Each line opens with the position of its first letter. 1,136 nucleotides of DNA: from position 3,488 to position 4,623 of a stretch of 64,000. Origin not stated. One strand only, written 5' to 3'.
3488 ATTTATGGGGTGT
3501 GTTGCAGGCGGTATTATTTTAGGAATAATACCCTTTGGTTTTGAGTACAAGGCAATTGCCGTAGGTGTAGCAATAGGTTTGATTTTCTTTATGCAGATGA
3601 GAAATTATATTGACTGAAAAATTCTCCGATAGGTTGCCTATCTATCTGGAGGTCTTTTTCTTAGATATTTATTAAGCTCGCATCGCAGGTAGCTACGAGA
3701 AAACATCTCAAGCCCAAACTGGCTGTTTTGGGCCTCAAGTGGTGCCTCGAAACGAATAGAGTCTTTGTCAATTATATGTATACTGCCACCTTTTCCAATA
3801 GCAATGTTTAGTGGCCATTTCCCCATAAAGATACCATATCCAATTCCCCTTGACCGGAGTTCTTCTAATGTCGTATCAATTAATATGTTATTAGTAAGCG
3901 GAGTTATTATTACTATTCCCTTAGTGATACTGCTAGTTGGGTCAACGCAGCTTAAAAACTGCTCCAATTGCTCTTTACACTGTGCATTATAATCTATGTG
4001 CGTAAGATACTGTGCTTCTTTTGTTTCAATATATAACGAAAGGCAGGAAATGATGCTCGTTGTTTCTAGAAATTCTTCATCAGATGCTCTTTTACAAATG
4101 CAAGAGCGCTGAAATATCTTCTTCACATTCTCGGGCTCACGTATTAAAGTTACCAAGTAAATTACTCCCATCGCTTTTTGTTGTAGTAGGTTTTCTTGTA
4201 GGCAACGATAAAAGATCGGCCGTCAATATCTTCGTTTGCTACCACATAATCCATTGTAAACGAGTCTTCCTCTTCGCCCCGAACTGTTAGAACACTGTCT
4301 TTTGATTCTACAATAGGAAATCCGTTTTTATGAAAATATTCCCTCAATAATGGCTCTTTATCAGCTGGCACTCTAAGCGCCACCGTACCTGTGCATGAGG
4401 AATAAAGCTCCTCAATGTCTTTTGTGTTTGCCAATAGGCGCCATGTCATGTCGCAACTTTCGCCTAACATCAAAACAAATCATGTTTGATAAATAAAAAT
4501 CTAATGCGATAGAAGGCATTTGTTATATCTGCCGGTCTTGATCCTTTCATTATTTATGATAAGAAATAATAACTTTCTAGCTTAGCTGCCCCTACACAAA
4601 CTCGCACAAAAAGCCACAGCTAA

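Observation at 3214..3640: Stray ORB element next to tRNA-Ser, 25 kb from the real origin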

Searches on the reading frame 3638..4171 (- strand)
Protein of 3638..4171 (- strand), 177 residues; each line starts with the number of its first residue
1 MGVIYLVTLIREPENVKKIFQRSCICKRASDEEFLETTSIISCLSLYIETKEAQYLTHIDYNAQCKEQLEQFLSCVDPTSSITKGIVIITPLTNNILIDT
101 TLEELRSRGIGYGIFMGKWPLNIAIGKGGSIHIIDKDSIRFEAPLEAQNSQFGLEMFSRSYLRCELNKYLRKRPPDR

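Call 8: search_protein_families(library=pfam, proteins=[window:3638-4171:-], max_evalue=0.01)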
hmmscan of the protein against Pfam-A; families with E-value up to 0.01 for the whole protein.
window:3638-4171:- (177 aa): 0 families

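Call 10: find_encoding_contigs(protein=window:3638-4171:-, flank=10000, max_places=10)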
Protein window:3638-4171:- (177 aa): no gene with exactly this product is on record in the collection.

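Call 22: find_homologous_proteins(query=window:3638-4171:-, max_evalue=0.001)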
Query window:3638-4171:- (177 aa): 2 proteins with E <= 0.001 among 50 candidates.
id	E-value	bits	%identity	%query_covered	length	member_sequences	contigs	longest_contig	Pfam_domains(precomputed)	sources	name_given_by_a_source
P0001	5.2e-106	370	93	100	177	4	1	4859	-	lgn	-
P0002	7.4e-50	187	47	93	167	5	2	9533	-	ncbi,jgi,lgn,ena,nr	ncbi:MAG TPA: hypothetical protein ENN11_02570 [Methanomicrobia archaeon]|nr:hypothetical protein [M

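Call 24: find_encoding_contigs(protein=P0001, flank=10000, max_places=10)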
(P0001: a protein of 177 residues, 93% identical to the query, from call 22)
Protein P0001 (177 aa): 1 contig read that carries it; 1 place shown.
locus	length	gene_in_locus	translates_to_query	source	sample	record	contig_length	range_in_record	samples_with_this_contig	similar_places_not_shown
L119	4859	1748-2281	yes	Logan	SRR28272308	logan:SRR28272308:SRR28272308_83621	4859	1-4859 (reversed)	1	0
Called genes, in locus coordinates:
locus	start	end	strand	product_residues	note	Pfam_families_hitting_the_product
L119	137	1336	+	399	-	-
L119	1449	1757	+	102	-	-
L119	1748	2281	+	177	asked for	-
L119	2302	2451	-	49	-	-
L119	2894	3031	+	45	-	-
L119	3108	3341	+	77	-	-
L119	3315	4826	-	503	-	PF00171:Aldedh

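Call 25: find_encoding_contigs(protein=P0002, flank=10000, max_places=10)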
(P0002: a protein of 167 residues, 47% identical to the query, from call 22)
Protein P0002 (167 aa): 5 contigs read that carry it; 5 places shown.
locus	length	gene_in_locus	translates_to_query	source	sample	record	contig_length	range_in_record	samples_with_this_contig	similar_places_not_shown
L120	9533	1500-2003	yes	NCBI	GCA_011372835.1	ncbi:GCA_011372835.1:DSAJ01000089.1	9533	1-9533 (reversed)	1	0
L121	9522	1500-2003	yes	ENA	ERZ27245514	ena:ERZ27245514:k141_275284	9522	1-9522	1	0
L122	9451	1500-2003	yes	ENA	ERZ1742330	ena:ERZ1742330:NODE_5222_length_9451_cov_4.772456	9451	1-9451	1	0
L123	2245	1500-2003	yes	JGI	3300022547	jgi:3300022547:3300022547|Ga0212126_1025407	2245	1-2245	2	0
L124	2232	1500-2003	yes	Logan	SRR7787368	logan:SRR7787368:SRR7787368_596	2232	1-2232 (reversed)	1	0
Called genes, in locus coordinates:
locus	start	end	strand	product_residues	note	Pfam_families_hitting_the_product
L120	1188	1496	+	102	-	-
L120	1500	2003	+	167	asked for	-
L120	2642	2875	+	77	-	-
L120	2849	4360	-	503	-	PF00171:Aldedh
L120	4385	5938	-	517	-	PF01979:Amidohydro_1, PF13382:Adenine_deam_C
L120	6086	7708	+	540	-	PF00171:Aldedh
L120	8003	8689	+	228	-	PF01551:Peptidase_M23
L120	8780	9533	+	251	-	PF00072:Response_reg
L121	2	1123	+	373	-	?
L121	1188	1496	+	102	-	-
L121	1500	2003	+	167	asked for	-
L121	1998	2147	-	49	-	-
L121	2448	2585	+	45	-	-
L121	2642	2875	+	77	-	-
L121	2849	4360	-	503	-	PF00171:Aldedh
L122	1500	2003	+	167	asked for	-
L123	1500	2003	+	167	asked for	-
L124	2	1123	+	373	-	?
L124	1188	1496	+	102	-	-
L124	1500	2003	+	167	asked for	-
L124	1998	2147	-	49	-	-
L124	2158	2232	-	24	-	?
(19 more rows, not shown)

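Call 32: find_related_loci(query=A1, collection=metagenome_contigs, flank=4000)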
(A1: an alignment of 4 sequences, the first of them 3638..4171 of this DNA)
Query A1 (177 aa) in metagenome_contigs; peptide patterns used: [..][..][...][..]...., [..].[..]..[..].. (x = any residue, [..] = any of these).
600 stretches matched a pattern (row limit reached: there are more); 2 encode a relative of the query (tblastn E <= 1e-3); 2 distinct loci.
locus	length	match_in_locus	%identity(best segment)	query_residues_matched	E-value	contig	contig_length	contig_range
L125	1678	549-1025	55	6-164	2e-64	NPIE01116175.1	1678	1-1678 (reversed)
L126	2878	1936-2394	51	11-164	7e-52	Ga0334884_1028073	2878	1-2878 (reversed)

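Call 48: find_homologous_proteins(query=A3, max_evalue=0.001)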
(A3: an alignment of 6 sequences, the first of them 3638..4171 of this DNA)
Query A3 (6 sequences) (177 aa, profile of the alignment): 8 proteins with E <= 0.001 among 1022 candidates.
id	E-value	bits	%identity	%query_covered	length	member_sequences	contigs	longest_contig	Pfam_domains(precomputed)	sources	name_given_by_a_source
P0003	2.5e-89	315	56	87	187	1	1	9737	-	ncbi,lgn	-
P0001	3.7e-89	315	93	100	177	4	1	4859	-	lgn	-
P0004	6.5e-89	314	55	90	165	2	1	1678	-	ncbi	-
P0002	2.6e-85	302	47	93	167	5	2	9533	-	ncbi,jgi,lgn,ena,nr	ncbi:MAG TPA: hypothetical protein ENN11_02570 [Methanomicrobia archaeon]|nr:hypothetical protein [M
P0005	2.6e-81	289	49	87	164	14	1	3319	-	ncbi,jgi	jgi:hypothetical protein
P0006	4.5e-77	275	53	90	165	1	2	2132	-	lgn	-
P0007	1.2e-71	258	44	94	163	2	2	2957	-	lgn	-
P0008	3.1e-39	152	53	52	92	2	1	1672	-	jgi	-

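Call 49: find_encoding_contigs(protein=P0005, flank=4000, max_places=10)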
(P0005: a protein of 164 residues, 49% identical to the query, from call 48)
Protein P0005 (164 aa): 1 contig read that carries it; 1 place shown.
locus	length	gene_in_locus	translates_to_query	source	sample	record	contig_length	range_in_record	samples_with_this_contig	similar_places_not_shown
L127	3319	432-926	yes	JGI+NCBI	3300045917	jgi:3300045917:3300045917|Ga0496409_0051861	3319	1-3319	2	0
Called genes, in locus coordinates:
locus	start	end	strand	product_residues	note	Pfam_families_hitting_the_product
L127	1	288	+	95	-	?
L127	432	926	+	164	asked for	-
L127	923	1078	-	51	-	-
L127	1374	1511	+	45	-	-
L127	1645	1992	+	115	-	-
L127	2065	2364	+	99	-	PF25213:HVO_A0261_N (weak), PF01022:HTH_5, PF12840:HTH_20 (weak), PF25212:HVO_A0114 (weak)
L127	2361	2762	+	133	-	PF26119:DUF8036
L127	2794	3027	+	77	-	-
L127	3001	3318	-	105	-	PF00171:Aldedh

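Call 50: find_encoding_contigs(protein=P0006, flank=4000, max_places=6)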
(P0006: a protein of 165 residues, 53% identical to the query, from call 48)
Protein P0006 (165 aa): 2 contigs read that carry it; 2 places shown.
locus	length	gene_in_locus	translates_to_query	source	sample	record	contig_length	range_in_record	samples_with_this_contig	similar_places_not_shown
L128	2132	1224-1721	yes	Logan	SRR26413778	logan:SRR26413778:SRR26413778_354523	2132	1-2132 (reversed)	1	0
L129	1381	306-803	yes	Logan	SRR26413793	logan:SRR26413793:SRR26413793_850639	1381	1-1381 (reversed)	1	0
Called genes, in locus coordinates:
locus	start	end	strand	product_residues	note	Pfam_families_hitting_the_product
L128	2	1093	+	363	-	?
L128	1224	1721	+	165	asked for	-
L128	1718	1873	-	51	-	-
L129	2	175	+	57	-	?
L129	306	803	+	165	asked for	-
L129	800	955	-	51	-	-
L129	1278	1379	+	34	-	?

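Call 51: find_encoding_contigs(protein=P0007, flank=4000, max_places=6)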
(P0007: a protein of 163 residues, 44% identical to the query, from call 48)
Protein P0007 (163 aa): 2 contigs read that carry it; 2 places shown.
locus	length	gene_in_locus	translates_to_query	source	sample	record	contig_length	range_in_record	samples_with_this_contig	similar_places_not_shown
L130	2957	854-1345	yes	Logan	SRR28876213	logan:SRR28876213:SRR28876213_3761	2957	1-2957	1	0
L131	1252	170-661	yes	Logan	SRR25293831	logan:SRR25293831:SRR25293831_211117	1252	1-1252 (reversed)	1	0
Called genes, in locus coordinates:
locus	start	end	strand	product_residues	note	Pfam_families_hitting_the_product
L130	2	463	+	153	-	?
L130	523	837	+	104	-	-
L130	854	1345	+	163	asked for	-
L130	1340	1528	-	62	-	-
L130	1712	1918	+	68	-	-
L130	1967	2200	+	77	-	-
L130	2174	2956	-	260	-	?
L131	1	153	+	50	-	?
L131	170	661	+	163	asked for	-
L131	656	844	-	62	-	-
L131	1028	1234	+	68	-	-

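Call 52: find_encoding_contigs(protein=P0008, flank=4000, max_places=6)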
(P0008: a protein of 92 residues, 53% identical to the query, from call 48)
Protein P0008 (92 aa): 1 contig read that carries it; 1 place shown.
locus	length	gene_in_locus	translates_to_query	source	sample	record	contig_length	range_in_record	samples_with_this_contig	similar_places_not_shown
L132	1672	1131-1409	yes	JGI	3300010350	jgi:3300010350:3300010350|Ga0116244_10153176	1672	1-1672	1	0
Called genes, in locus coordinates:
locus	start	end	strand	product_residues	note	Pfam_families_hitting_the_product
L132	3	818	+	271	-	?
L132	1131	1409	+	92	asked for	-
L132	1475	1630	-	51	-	-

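Call 61: search_protein_families(library=phrogs, proteins=[window:3638-4171:-], max_evalue=0.01)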
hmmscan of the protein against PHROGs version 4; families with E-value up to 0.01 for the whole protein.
window:3638-4171:- (177 aa): 0 families

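Call 62: search_protein_families(library=ncbifam, proteins=[window:3638-4171:-], max_evalue=0.01)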
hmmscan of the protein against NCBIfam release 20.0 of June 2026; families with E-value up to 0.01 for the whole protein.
window:3638-4171:- (177 aa): 0 families

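Call 79: predict_structure(alignment_id=A6)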
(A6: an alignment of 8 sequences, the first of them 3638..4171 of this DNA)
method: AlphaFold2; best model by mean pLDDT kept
length: 177 residues; sequences in the alignment: 8
mean_pLDDT: 62.7   pTM: 0.64
mean pLDDT of the five models: 62.7, 61.6, 60.3, 60.1, 57.5
residues with pLDDT >= 90: 0; 70-90: 87; 50-70: 36; < 50: 54
segments of 3 or more residues with pLDDT < 50: 1-10, 19-21, 138-177
pLDDT, mean of each block of 10 residues (from residue 1): 31 57 68 73 83 85 85 72 75 84 82 72 72 53 31 32 30 34
secondary structure, 60 per line:
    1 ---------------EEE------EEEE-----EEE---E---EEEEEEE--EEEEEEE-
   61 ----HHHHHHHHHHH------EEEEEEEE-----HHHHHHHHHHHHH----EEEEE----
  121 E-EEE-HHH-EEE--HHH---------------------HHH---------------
elements in order: E16-18 E25-28 E34-36 E44-50 E53-59 H65-75 E82-89 H95-107 E112-116 E123-125 E131-133

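Call 81: fold_search(model_id=the predicted structure, library=pdb)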
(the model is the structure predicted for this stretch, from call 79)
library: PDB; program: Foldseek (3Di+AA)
matches with E <= 10: 676; with E <= 0.001: 7
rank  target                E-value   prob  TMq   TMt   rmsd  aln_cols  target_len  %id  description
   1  6a0f_A                2.5e-05  1.00  0.51  0.32   8.6       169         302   15  Crystal structure of human protein N-terminal asparagine amidohydrolase (NTAN1) C75S mutant with Asn-Phe-Ala-Ala-Arg p (released 2019-12-11)
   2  2f9z_C                5.2e-05  1.00  0.44  0.50   6.7       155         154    8  Complex between the chemotaxis deamidase CheD and the chemotaxis phosphatase CheC from Thermotoga maritima (released 2006-06-06)
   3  6a0e_B                7.5e-05  1.00  0.54  0.34   7.1       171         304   13  Crystal structure of human protein N-terminal asparagine amidohydrolase (NTAN1) (released 2019-12-11)
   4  6a0h_B                9.0e-05  1.00  0.54  0.34   8.6       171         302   12  Crystal structure of human protein N-terminal asparagine amidohydrolase (NTAN1) C75S mutant with Asn-Leu-Ala-Ala-Arg p (released 2019-12-11)
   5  6a0f_B                1.2e-04  1.00  0.53  0.33   8.6       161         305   11  Crystal structure of human protein N-terminal asparagine amidohydrolase (NTAN1) C75S mutant with Asn-Phe-Ala-Ala-Arg p (released 2019-12-11)
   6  6a0e_A                1.2e-04  1.00  0.54  0.34   7.2       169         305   13  Crystal structure of human protein N-terminal asparagine amidohydrolase (NTAN1) (released 2019-12-11)
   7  6a0i_B                2.4e-04  1.00  0.55  0.34   6.9       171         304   12  Crystal structure of human protein N-terminal asparagine amidohydrolase (NTAN1) C75S mutant (released 2019-12-11)
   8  6yhn                  1.0e-02  0.90  0.32  0.15   6.9       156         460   10  Crystal structure of domains 4-5 of CNFy from Yersinia pseudotuberculosis (released 2020-12-30)
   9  1hq0                  1.1e-02  0.95  0.37  0.24   6.8       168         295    8  CRYSTAL STRUCTURE OF THE CATALYTIC DOMAIN OF E.COLI CYTOTOXIC NECROTIZING FACTOR TYPE 1 (released 2001-07-04)
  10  1rv9                  1.5e-02  0.97  0.31  0.24   5.2       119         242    9  Crystal Structure of Neisseria meningitidis protein NMB0706, Pfam DUF152 (released 2004-08-17)
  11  6yhm                  2.0e-02  0.69  0.29  0.19  11.5       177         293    8  Crystal structure of the C-terminal domain of CNFy from Yersinia pseudotuberculosis (released 2020-12-30)
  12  7w1g_C                2.2e-02  0.97  0.36  0.28   7.1       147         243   11  Crystal structure of YfiH with C107A mutation in complex with UDP-MurNAc-L-Serine (released 2021-12-29)
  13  1hzg                  2.3e-02  0.80  0.34  0.22   7.3       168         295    8  CRYSTAL STRUCTURE OF THE INACTIVE C866S MUTANT OF THE CATALYTIC DOMAIN OF E. COLI CYTOTOXIC NECROTIZING FACTOR 1 (released 2001-07-04)
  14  1xaf_B                3.8e-02  0.85  0.31  0.24   8.7       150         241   11  Crystal Structure of Protein of Unknown Function YfiH from Shigella flexneri 2a str. 2457T (released 2004-08-31)
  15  7f3v_B                5.4e-02  0.47  0.23  0.18   9.8       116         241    9  Crystal structure of YfiH with C107A mutation in complex with endogenous UDP-MurNAc (released 2021-12-29)
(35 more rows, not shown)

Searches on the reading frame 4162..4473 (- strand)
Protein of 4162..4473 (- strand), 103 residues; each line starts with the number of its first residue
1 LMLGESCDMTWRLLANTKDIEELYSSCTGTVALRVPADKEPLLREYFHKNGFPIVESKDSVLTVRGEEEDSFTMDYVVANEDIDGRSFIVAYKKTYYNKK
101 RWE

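Call 8: search_protein_families(library=pfam, proteins=[window:4162-4473:-], max_evalue=0.01)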
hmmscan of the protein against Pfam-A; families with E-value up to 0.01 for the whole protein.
window:4162-4473:- (103 aa): 0 families

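Call 61: search_protein_families(library=phrogs, proteins=[window:4162-4473:-], max_evalue=0.01)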
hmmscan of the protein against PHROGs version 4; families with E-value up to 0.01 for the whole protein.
window:4162-4473:- (103 aa): 1 family
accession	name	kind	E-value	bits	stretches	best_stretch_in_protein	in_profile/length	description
phrog_13053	-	unknown function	0.0063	17.7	1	54-98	11-55/127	-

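Call 62: search_protein_families(library=ncbifam, proteins=[window:4162-4473:-], max_evalue=0.01)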
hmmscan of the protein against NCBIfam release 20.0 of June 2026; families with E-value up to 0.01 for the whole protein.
window:4162-4473:- (103 aa): 0 families

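Call 82: search_protein_families(library=pfam, proteins=[window:4162-4473:-], max_evalue=0.001)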
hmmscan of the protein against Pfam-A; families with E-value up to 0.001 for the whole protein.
window:4162-4473:- (103 aa): 0 families
